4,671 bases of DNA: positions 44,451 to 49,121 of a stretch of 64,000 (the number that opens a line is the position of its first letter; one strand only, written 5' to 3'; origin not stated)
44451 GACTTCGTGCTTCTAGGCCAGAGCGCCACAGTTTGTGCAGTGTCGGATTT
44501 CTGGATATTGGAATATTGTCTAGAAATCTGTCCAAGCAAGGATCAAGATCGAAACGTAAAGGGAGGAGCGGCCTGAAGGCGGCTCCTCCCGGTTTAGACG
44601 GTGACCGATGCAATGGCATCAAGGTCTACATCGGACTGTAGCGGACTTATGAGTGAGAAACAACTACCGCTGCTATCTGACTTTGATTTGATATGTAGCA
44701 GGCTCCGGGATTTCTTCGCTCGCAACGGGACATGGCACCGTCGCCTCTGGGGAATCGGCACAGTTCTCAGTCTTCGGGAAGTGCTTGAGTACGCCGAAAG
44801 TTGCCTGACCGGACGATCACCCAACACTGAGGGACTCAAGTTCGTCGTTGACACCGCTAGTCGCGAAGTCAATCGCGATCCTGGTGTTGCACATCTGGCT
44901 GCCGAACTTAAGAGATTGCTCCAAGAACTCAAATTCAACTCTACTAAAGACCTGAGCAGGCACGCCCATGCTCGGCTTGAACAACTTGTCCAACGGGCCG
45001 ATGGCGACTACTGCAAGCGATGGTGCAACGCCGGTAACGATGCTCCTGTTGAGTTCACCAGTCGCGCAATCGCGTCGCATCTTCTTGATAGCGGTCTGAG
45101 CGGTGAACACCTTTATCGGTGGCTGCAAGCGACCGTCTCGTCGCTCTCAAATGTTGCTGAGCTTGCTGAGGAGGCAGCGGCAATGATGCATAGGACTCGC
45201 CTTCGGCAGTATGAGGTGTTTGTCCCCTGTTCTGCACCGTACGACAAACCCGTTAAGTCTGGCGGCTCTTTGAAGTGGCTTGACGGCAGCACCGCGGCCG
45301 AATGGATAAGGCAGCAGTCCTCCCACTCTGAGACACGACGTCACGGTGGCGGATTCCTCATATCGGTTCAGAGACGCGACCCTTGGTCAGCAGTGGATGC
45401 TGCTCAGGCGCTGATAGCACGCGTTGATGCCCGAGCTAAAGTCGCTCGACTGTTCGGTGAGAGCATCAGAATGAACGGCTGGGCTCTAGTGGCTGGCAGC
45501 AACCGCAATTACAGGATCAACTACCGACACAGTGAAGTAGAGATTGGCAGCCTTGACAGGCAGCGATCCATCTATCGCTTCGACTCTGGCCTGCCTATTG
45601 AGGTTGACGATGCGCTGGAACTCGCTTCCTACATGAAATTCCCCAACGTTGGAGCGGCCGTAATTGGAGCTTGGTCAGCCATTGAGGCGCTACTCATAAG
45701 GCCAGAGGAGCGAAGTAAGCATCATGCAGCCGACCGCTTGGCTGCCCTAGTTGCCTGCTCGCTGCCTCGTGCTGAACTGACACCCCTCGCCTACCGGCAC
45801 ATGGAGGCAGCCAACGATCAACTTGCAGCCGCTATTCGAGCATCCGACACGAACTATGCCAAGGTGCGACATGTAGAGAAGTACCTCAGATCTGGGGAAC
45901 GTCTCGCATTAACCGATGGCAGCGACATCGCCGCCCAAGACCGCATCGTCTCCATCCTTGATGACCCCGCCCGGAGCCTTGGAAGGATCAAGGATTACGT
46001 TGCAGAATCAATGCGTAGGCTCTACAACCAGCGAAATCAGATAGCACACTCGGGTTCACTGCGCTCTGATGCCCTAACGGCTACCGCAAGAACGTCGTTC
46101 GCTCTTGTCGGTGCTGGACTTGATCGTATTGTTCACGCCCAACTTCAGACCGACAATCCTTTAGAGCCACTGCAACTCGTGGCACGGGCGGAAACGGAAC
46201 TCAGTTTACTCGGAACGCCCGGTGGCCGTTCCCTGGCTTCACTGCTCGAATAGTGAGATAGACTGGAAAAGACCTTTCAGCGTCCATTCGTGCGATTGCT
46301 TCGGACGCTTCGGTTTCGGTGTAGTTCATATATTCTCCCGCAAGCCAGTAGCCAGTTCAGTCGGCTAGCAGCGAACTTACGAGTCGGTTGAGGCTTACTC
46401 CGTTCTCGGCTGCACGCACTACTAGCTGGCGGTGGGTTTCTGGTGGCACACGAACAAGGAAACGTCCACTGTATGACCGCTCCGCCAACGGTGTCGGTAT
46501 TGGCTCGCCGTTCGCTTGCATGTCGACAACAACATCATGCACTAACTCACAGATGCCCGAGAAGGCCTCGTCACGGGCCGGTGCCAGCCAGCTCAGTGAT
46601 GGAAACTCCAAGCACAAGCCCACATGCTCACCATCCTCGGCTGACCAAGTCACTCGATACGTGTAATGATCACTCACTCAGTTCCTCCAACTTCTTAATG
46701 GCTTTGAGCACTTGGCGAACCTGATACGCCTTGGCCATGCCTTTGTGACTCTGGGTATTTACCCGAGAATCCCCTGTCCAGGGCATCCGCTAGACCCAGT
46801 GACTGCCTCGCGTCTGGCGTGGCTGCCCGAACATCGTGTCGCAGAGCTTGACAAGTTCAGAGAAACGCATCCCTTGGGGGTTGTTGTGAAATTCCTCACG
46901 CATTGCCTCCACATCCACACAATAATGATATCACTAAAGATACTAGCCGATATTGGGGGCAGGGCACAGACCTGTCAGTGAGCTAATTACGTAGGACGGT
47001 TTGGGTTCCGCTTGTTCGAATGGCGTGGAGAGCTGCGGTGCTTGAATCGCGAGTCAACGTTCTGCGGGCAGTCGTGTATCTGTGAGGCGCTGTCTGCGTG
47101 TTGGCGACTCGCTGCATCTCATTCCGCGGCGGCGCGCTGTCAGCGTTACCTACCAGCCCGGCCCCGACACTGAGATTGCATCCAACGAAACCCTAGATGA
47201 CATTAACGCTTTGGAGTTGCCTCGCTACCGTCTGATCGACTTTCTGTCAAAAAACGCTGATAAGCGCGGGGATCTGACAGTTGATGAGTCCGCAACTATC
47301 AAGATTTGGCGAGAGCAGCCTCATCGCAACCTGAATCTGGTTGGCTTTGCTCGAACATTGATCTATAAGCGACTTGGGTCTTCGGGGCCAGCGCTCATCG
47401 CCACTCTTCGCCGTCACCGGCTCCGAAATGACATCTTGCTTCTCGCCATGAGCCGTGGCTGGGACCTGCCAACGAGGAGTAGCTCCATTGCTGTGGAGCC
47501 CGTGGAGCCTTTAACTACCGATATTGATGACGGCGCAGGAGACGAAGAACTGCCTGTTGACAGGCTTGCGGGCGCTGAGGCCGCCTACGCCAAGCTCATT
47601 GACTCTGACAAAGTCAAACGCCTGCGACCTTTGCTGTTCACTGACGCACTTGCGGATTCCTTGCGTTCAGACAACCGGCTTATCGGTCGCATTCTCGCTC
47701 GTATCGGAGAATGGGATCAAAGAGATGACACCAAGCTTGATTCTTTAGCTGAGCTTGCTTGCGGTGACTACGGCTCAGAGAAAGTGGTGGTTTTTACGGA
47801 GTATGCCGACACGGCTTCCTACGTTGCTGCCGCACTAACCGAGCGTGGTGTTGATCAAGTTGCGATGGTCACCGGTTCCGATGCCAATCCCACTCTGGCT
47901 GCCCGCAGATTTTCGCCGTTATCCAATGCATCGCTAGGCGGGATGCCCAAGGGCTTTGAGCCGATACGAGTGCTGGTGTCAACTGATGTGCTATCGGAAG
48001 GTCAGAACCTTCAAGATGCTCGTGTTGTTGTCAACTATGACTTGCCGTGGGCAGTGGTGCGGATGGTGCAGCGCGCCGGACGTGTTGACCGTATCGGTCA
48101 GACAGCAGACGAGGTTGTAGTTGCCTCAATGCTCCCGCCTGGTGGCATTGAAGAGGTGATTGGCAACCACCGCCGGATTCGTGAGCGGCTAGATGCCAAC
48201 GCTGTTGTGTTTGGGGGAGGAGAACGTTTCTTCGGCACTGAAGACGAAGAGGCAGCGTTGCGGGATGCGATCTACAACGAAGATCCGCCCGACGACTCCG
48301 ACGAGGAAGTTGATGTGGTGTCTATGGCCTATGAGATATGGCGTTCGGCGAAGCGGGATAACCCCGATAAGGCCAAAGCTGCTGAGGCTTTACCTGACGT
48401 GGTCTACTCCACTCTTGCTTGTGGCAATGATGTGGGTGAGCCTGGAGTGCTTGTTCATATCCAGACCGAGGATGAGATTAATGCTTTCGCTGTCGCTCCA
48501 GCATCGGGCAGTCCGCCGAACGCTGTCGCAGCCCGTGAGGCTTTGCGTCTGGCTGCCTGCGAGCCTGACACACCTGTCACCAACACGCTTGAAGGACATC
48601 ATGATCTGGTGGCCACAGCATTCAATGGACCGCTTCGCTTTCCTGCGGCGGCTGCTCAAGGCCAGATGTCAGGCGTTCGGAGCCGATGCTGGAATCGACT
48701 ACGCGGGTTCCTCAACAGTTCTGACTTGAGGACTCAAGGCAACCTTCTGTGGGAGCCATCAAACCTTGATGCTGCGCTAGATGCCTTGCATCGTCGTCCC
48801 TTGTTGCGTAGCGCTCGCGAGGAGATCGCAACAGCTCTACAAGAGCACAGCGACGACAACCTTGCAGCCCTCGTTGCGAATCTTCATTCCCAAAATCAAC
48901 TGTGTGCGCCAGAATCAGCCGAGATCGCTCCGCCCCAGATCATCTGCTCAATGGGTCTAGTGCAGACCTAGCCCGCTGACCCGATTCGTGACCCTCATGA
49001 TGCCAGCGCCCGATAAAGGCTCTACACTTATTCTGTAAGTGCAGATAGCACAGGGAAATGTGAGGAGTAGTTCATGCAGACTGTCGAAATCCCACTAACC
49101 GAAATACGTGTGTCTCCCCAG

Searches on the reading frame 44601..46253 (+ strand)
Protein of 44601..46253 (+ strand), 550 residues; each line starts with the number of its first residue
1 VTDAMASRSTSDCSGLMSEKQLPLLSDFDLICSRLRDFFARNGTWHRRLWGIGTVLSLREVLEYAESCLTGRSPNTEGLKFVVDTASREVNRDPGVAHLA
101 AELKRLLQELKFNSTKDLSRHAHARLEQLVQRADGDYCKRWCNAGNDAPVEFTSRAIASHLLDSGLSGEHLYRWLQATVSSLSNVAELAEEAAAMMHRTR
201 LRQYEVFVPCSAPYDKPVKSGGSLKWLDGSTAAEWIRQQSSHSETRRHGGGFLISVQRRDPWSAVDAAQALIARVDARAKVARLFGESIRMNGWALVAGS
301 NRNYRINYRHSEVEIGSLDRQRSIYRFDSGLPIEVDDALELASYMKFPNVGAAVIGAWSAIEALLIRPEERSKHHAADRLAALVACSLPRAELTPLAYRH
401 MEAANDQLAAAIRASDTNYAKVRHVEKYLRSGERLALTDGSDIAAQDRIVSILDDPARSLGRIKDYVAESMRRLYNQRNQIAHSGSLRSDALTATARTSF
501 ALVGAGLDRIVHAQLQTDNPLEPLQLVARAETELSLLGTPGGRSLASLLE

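Call 3: search_protein_families(library=pfam, proteins=[window:44601-46253:+], max_evalue=0.01)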
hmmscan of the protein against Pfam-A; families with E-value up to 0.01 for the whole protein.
window:44601-46253:+ (550 aa): 1 family
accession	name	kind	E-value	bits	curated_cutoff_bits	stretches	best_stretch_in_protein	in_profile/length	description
PF08797.16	HIRAN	-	0.00052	20.2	24.7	1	416-493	5-83/96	HIRAN domain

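Call 4: search_protein_families(library=padloc, proteins=[window:44601-46253:+], max_evalue=0.01)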
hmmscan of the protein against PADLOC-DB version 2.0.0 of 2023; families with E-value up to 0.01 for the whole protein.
window:44601-46253:+ (550 aa): 0 families

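Call 5: search_protein_families(library=ncbifam, proteins=[window:44601-46253:+], max_evalue=0.01)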
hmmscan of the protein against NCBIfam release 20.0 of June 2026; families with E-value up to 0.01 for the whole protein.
window:44601-46253:+ (550 aa): 0 families

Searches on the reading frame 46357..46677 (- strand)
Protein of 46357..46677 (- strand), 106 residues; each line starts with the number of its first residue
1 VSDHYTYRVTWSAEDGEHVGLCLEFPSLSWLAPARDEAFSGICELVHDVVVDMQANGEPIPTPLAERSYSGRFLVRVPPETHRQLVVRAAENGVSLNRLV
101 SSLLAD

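Call 3: search_protein_families(library=pfam, proteins=[window:46357-46677:-], max_evalue=0.01)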
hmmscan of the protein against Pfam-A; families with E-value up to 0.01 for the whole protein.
window:46357-46677:- (106 aa): 2 families
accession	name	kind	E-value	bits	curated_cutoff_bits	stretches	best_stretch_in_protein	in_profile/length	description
PF05534.18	HicB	-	5.9e-15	55.4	21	1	57-104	4-51/51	HicB family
PF22513.2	FitA-like_RHH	-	6.3e-05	23.3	27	1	77-105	8-36/39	Antitoxin FitA-like, ribbon-helix-helix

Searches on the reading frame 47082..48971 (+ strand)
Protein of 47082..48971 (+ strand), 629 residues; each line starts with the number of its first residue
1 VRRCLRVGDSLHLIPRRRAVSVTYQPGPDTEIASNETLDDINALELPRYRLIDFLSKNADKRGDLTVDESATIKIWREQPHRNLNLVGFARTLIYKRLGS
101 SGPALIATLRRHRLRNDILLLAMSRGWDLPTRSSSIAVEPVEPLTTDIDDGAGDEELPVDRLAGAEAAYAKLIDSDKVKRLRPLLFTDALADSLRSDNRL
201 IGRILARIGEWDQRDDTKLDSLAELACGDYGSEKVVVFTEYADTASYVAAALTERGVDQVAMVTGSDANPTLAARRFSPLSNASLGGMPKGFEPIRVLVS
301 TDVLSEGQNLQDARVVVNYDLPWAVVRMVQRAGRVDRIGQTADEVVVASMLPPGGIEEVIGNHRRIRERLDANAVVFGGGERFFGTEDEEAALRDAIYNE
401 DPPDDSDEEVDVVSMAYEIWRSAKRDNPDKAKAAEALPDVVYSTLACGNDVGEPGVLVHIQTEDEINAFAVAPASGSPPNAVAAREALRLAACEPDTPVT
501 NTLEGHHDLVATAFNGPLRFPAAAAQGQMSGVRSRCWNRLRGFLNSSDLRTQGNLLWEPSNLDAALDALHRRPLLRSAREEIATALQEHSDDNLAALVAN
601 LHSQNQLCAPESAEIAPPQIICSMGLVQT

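Call 3: search_protein_families(library=pfam, proteins=[window:47082-48971:+], max_evalue=0.01)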
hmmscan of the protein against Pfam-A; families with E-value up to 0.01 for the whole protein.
window:47082-48971:+ (629 aa): 1 family
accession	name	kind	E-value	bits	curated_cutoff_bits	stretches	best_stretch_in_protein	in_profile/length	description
PF00271.37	Helicase_C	-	3.7e-14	53.3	23.5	1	219-339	3-110/110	Helicase conserved C-terminal domain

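Call 4: search_protein_families(library=padloc, proteins=[window:47082-48971:+], max_evalue=0.01)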
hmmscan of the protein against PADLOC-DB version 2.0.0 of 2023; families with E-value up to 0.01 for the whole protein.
window:47082-48971:+ (629 aa): 32 families (the best 25 are shown)
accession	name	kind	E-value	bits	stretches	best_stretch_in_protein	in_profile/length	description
PDLC02621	DrmD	-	2.5e-25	86.9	1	83-354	392-639/1040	DrmD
PDLC02623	DrmD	-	4.8e-23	78.9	1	230-387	527-672/1040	DrmD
PDLC02500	BrxHI|BrxHII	-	3.4e-22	76.9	1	211-350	458-585/933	BrxHI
PDLC00659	HmaA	-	1.1e-19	67.8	1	84-341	366-613/1176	SNF2 helicase / DEAD-box helicase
PDLC01075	C3a139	-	1.4e-19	68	1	212-375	594-764/948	HKD+Snf2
PDLC02633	DrmD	-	4.3e-17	59.4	1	83-354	394-644/839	DrmD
PDLC02193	PLD_Helicase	-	3.9e-16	56.4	1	233-378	692-835/905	-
PDLC02572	DrmA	-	3.9e-16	56.2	1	88-364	394-647/1043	DrmA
PDLC02625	DrmD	-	1.7e-15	54.6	1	225-344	260-375/792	DrmD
PDLC02619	DrmD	-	2.6e-15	53.7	1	295-348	490-543/872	DrmD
PDLC02504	BrxHI|BrxHII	-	5.4e-14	49.1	1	231-411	483-654/971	BrxHII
PDLC02632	DrmD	-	1.3e-12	45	1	228-353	518-639/662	DrmD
PDLC02853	DpdE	-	4.7e-12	42.7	1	294-367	553-633/985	DpdE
PDLC02634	DrmD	-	7.3e-12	41.9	1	212-361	452-605/900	DrmD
PDLC02620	DrmD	-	1.1e-11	41.5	1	232-349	484-587/1060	DrmD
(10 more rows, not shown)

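Call 5: search_protein_families(library=ncbifam, proteins=[window:47082-48971:+], max_evalue=0.01)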
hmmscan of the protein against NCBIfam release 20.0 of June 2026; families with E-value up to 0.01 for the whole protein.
window:47082-48971:+ (629 aa): 21 families
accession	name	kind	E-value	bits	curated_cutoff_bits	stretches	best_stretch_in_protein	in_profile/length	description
NF038317.1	DISARM_DrmD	equivalog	7.4e-28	97.4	610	1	79-354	372-624/1021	DISARM system SNF2-like helicase DrmD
NF042964.1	phospholipD_antiphage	equivalog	1.5e-27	96.4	1100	1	192-378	643-827/895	phospholipase D-like domain-containing anti-phage protein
NF041062.1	DpdE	equivalog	1.4e-17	63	500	1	178-348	489-651/1048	protein DpdE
NF038318.1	DISARM_DrmD_b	equivalog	2.3e-14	52.5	950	1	295-347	487-539/868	DISARM system SNF2-like helicase DrmD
NF010337.0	PRK13766.1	equivalog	1.8e-09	36.3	610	1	218-340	349-470/781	Hef nuclease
NF003426.0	PRK04914.1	equivalog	8.7e-09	34.1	576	1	216-343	479-596/959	RNA polymerase-associated protein RapA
NF058637.1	helic_SCO1167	equivalog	6.5e-08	31.1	1200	1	232-391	779-923/932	SCO1167/SCO6262 family helicase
NF053711.1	RNA_heli_RhlE1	exception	1.2e-06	27.5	750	1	295-346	295-346/434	RNA helicase RhlE1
NF007882.0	PRK10590.1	equivalog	1.6e-06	27.4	743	1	227-344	240-345/456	ATP-dependent RNA helicase RhlE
TIGR02621.3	cas3_GSU0051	exception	1.9e-06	27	400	1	212-348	250-385/854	type I-G CRISPR-associated helicase/endonuclease Cas3g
NF008394.0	PRK11192.1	equivalog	2.5e-06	26.6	507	1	231-341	246-344/441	ATP-dependent RNA helicase SrmB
NF003390.0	PRK04537.1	equivalog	2e-05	23.9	732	1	295-348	308-361/572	ATP-dependent RNA helicase RhlB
NF053710.1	RNA_heli_RhlE2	exception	2.4e-05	23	925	1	233-345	250-350/635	RNA helicase RhlE2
NF008744.0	PRK11776.1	equivalog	4.2e-05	22.3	524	1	295-342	293-340/460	ATP-dependent RNA helicase DbpA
NF053636.1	DDHlcsCsdAPsy1082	equivalog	6.4e-05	21.7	890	1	295-349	294-348/512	DEAD/DEAH box helicase CsdA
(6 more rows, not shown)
